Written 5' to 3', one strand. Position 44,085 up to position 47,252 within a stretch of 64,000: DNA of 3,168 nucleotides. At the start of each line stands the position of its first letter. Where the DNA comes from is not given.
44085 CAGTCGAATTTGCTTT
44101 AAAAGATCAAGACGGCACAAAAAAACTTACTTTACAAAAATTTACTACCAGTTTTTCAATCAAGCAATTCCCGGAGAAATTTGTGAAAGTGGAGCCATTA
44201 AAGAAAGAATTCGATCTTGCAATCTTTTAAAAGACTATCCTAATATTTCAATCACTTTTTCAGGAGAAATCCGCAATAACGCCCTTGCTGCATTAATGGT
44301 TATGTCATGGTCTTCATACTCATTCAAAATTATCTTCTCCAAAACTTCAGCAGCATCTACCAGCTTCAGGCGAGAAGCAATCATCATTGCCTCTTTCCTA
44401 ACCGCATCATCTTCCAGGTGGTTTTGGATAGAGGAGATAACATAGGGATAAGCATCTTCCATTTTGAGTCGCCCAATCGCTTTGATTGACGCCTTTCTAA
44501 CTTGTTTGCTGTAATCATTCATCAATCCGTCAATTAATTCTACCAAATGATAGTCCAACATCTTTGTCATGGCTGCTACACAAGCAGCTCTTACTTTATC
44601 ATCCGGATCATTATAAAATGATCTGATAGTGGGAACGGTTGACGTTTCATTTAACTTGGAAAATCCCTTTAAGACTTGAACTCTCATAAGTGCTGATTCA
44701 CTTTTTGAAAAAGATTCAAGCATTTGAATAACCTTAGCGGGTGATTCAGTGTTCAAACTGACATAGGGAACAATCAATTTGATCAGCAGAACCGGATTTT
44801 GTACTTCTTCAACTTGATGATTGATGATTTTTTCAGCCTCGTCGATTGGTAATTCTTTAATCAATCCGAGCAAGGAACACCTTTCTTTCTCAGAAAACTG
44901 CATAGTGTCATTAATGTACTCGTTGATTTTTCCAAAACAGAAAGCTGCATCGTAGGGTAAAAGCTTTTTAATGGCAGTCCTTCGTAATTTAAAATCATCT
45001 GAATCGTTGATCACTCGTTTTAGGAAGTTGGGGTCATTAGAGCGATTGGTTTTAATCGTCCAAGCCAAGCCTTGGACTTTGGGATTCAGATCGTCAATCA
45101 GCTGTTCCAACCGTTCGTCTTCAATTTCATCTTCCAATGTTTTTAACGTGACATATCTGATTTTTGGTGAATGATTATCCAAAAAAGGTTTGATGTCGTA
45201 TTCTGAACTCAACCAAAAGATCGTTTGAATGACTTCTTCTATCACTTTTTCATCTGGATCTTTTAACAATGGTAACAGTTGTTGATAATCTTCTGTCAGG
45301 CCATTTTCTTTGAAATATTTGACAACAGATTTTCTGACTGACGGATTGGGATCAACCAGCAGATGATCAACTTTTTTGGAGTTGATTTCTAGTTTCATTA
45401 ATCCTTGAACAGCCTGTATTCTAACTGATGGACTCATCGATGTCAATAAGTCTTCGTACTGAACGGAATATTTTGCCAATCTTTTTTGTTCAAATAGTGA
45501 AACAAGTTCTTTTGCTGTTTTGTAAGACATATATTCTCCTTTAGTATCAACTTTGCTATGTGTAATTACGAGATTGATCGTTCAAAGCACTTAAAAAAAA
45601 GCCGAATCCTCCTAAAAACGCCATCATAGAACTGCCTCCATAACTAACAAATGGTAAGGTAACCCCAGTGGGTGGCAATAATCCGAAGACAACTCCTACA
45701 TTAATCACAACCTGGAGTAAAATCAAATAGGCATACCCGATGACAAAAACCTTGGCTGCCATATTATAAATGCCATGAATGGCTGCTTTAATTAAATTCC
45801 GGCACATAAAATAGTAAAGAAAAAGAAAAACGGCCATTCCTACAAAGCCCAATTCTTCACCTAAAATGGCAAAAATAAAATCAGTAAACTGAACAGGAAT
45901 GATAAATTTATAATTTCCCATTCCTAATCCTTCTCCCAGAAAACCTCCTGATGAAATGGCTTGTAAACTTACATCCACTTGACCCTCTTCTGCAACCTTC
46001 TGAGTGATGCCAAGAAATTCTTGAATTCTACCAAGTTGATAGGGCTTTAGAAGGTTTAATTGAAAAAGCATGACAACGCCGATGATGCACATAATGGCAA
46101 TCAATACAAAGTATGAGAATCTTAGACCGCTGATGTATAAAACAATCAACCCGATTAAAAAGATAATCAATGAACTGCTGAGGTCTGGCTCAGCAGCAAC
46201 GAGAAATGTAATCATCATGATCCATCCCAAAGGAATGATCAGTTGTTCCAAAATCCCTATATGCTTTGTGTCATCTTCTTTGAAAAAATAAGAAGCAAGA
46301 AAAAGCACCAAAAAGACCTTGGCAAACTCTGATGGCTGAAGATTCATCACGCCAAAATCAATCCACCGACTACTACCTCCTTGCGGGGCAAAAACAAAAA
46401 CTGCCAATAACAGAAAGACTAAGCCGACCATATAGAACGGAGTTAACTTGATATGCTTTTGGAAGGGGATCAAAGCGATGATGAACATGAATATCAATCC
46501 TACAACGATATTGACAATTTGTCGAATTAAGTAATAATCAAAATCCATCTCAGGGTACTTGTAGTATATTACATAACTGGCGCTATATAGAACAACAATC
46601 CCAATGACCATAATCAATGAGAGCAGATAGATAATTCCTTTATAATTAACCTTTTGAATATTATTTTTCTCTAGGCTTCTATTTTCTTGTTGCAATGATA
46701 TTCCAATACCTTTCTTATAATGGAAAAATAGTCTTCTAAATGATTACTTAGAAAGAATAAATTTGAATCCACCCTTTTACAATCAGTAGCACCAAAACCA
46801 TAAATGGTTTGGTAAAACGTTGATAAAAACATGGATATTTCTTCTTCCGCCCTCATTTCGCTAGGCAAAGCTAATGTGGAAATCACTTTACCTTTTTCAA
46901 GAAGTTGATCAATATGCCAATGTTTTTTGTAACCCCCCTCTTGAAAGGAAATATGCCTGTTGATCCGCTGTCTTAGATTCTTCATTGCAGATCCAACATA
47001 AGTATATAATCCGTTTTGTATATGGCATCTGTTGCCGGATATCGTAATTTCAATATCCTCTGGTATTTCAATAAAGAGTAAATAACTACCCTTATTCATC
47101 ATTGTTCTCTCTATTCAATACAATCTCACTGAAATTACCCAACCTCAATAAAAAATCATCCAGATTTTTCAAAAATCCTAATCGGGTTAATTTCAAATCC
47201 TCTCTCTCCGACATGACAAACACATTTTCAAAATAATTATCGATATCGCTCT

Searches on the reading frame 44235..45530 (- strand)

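Call 46: search_protein_families(library=pfam, proteins=[window:44235-45530:-], max_evalue=0.0001)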
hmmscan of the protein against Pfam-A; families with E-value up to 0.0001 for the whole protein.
window:44235-45530:- (431 aa): 5 families
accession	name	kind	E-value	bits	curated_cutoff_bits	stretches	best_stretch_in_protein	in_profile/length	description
PF13646.12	HEAT_2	-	5.2e-29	100.8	27.7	2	331-418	3-87/88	HEAT repeats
PF02985.28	HEAT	-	1.7e-16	59.2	23.5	0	299-327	2-30/31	HEAT repeat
PF13513.12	HEAT_EZ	-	3.1e-07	31.2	27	0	329-355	29-55/55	HEAT-like repeat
PF12717.13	Cnd1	-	5.9e-07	30.1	26.4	0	344-397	2-57/162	non-SMC mitotic condensation complex subunit 1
PF21581.3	SCD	-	9.3e-06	26.3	27.5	0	308-356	2-58/75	Stromalin conservative domain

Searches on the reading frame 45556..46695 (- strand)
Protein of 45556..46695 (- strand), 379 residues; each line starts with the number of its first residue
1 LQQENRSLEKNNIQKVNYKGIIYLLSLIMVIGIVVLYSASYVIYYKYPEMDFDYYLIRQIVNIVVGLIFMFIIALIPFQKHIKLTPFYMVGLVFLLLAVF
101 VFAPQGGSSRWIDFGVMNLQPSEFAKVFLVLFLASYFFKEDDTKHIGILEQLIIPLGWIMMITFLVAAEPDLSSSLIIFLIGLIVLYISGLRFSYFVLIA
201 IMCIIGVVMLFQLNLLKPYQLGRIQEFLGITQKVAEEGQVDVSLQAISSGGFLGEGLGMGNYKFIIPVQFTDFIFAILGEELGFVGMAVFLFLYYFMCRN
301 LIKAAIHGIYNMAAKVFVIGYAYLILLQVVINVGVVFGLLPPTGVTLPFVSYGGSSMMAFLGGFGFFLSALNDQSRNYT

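Call 46: search_protein_families(library=pfam, proteins=[window:45556-46695:-], max_evalue=0.0001)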
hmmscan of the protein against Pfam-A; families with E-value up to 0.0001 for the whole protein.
window:45556-46695:- (379 aa): 1 family
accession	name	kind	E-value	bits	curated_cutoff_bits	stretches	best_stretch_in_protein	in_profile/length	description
PF01098.24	FTSW_RODA_SPOVE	-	1.1e-83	281.7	26.4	1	21-371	4-351/356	Cell cycle protein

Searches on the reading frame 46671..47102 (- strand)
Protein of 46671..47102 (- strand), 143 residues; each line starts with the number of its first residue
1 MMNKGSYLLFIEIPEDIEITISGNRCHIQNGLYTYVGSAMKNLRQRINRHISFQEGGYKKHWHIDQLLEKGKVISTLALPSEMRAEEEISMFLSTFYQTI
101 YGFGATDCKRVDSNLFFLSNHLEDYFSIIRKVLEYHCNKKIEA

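Call 46: search_protein_families(library=pfam, proteins=[window:46671-47102:-], max_evalue=0.0001)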
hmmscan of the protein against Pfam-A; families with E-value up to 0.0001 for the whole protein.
window:46671-47102:- (143 aa): 2 families
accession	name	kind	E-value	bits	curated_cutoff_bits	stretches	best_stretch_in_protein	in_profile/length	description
PF01986.22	DUF123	-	7.7e-20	71.6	25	1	27-116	2-94/95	Domain of unknown function DUF123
PF01541.30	GIY-YIG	-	1.4e-05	25.7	22.6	1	28-61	10-41/78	GIY-YIG catalytic domain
